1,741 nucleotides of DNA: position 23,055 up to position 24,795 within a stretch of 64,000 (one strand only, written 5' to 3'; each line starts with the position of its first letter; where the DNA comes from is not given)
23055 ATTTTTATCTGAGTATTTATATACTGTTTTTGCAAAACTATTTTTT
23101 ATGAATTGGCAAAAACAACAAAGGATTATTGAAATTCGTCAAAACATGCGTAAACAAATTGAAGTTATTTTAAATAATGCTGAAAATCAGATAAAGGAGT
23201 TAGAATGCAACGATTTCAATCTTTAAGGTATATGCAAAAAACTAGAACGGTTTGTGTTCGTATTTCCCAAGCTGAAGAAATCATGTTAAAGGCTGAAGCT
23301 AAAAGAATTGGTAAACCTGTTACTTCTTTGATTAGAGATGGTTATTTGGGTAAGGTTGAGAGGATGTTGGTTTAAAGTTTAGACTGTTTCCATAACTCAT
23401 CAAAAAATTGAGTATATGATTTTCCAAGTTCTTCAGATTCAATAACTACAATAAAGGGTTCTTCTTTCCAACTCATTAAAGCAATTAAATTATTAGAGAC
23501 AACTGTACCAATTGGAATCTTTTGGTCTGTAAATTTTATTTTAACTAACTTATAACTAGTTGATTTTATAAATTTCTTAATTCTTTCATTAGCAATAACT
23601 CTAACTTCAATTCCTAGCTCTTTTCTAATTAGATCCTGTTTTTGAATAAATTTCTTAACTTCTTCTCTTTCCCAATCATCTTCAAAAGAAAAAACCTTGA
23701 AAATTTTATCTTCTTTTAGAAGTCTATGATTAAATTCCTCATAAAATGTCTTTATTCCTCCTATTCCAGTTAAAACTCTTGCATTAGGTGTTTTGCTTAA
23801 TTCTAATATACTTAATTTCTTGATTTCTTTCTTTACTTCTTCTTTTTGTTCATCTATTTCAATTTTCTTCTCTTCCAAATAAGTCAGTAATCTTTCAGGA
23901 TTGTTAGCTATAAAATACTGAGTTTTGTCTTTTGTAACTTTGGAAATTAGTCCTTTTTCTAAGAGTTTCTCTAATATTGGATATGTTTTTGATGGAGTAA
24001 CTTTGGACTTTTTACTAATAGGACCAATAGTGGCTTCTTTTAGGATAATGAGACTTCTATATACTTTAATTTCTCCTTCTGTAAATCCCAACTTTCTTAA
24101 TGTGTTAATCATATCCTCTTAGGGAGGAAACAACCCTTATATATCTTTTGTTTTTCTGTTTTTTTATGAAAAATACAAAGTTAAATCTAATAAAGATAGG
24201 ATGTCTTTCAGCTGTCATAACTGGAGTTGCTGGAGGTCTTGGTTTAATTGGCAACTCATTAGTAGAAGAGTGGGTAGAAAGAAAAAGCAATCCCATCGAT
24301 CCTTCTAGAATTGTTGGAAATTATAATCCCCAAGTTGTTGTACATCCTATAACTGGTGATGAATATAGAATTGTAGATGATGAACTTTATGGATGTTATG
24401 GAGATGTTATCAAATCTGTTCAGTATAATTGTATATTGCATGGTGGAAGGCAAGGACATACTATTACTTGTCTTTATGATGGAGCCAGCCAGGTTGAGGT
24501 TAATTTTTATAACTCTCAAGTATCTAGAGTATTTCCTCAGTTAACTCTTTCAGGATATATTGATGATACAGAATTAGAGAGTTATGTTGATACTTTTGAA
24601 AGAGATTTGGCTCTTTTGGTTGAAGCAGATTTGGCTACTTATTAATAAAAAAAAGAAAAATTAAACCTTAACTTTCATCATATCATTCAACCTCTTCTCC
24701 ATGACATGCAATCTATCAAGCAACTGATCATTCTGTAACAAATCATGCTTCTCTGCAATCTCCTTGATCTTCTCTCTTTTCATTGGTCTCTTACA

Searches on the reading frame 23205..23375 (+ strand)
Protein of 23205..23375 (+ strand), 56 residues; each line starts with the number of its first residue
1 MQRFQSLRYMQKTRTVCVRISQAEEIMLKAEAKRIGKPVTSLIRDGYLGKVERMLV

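Call 9: search_protein_families(library=pfam, proteins=[window:23205-23375:+], max_evalue=0.1)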
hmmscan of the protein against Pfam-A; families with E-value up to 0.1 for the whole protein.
window:23205-23375:+ (56 aa): 1 family
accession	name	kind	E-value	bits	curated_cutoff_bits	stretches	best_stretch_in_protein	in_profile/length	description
PF21983.2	NikA-like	-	0.0003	21.3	27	1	11-50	2-41/72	Mobilization protein NikA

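Call 37: search_protein_families(library=phrogs, proteins=[window:23205-23375:+], max_evalue=0.01)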
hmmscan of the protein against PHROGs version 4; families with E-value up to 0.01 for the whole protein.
window:23205-23375:+ (56 aa): 0 families

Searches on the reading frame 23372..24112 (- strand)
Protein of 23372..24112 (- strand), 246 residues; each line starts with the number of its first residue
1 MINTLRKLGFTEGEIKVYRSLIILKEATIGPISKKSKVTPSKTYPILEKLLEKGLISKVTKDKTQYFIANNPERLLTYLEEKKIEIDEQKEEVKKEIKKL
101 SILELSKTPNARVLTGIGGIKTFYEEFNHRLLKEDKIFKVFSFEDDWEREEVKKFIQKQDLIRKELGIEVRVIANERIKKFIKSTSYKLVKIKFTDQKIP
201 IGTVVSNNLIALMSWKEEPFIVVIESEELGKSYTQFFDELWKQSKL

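Call 9: search_protein_families(library=pfam, proteins=[window:23372-24112:-], max_evalue=0.1)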
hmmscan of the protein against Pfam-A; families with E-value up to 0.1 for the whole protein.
window:23372-24112:- (246 aa): 3 families
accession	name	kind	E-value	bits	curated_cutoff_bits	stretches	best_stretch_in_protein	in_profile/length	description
PF01978.25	TrmB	-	8.5e-14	51.6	25.6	1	5-68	1-64/68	Sugar-specific transcriptional regulator TrmB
PF24033.1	DUF7342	-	0.023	15.1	31.6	1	27-100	18-89/150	Family of unknown function (DUF7342)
PF01047.28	MarR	-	0.025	14.9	24.6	1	24-59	15-50/59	MarR family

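Call 37: search_protein_families(library=phrogs, proteins=[window:23372-24112:-], max_evalue=0.01)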
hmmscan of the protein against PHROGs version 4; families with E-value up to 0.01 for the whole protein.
window:23372-24112:- (246 aa): 1 family
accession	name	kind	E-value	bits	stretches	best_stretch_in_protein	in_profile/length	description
phrog_4278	-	unknown function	0.0032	18.2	1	37-94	63-122/127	-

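Call 57: search_protein_families(library=padloc, proteins=[window:23372-24112:-], max_evalue=0.01)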
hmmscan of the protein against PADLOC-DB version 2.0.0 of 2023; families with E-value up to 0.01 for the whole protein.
window:23372-24112:- (246 aa): 0 families

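Call 58: search_protein_families(library=ncbifam, proteins=[window:23372-24112:-], max_evalue=0.01)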
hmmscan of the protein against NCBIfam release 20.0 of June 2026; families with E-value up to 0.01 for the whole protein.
window:23372-24112:- (246 aa): 4 families
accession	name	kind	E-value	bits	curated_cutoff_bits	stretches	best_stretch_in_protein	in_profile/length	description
NF040851.1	tran_reg_TrmB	equivalog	9.3e-07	28.3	600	1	2-101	8-103/338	HTH-type sugar-sensing transcriptional regulator TrmB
NF047390.1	TransRegTrmBL1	equivalog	0.00016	20.7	650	1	2-100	7-101/341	HTH-type sugar sensing transcriptional regulator TrmBL1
NF053606.1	Sta1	subfamily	0.0029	17.7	80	1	9-64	17-72/100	Sta1 family transcriptional regulator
NF040939.2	trans_reg_lrs14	equivalog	0.0043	17.1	90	1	9-63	18-73/103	Lrs14 family HTH-type transcriptional regulator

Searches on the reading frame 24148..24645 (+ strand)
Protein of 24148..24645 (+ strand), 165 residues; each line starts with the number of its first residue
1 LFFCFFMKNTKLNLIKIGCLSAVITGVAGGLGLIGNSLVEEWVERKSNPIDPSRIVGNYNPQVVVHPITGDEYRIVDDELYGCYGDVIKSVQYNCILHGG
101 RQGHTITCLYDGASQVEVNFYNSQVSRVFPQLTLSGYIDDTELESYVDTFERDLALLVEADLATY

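Call 9: search_protein_families(library=pfam, proteins=[window:24148-24645:+], max_evalue=0.1)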
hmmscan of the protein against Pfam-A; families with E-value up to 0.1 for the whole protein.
window:24148-24645:+ (165 aa): 0 families

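Call 37: search_protein_families(library=phrogs, proteins=[window:24148-24645:+], max_evalue=0.01)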
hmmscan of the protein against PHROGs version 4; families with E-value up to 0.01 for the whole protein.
window:24148-24645:+ (165 aa): 0 families

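Call 57: search_protein_families(library=padloc, proteins=[window:24148-24645:+], max_evalue=0.01)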
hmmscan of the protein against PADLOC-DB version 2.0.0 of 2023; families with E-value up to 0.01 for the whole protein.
window:24148-24645:+ (165 aa): 0 families

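Call 58: search_protein_families(library=ncbifam, proteins=[window:24148-24645:+], max_evalue=0.01)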
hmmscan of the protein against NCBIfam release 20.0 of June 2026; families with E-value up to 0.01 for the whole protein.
window:24148-24645:+ (165 aa): 0 families
